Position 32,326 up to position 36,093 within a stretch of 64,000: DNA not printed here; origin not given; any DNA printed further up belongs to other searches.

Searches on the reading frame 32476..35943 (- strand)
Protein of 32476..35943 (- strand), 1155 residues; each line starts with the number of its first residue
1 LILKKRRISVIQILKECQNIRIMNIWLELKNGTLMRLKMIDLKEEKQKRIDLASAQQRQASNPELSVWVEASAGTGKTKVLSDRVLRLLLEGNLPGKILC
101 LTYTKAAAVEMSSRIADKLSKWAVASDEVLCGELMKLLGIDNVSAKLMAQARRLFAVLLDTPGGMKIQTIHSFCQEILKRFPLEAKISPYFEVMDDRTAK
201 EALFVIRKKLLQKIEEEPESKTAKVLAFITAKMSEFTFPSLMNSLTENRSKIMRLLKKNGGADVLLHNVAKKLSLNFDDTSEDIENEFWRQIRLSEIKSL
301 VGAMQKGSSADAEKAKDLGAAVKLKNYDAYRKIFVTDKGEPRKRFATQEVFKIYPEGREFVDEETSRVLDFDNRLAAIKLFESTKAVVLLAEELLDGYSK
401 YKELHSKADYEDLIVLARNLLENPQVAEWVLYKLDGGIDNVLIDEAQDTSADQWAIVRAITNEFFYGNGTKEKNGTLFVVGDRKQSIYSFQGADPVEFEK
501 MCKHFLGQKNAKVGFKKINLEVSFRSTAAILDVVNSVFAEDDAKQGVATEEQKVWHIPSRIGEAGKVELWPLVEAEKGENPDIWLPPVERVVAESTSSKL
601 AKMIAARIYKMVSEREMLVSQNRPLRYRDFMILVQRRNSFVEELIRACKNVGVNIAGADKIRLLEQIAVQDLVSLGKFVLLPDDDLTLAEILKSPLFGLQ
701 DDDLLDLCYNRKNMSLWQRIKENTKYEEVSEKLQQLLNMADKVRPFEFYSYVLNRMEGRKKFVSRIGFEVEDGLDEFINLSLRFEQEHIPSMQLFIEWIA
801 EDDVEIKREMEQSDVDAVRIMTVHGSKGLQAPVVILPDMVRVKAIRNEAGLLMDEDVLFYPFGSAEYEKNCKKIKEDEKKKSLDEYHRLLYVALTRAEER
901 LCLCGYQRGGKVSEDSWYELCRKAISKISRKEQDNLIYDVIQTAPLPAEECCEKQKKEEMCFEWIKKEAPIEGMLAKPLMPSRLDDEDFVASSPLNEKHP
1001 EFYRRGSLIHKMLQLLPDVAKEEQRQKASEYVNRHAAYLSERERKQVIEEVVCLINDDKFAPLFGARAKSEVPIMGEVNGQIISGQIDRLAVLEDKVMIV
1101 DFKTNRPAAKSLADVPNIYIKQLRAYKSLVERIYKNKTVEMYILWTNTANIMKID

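Call 59: search_protein_families(library=ncbifam, max_evalue=1e-30, proteins=[window:32476-35943:-])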
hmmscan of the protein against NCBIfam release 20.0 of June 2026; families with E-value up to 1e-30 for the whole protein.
window:32476-35943:- (1155 aa): 11 families
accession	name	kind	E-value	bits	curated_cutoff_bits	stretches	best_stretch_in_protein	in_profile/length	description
TIGR02784.1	addA_alphas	equivalog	0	1147.3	860.75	1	56-1154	2-1138/1138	double-strand break repair helicase AddA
TIGR02785.1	addA_Gpos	equivalog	4.7e-80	269.8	707.65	1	57-928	7-901/1234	helicase-exonuclease AddAB subunit AddA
NF010485.0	PRK13909.1-2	equivalog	1.8e-78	264.8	650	1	69-1151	8-906/909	RecB-like helicase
TIGR00609.1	recB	equivalog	9.2e-66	222.7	696.05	1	68-916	13-823/1175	exodeoxyribonuclease V subunit beta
NF010487.0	PRK13909.1-4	equivalog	1.9e-57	195.2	759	0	408-741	298-584/924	RecB-like helicase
TIGR01073.1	pcrA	equivalog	3.6e-43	147.9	911.2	0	396-543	168-298/725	DNA helicase PcrA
NF010486.0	PRK13909.1-3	equivalog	9.2e-35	119.9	1109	0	393-553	283-440/921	RecB-like helicase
NF008128.0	PRK10876.1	equivalog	9e-34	116.3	1697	0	441-898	381-810/1181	exodeoxyribonuclease V subunit beta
NF010484.0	PRK13909.1-1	equivalog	1.3e-33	115.8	1074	0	69-554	10-451/945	RecB-like helicase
TIGR01075.1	uvrD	equivalog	7.7e-33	113.7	1144.45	0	396-546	167-300/715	DNA helicase II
NF008743.0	PRK11773.1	equivalog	9.9e-33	113.4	965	0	393-546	169-305/720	DNA helicase II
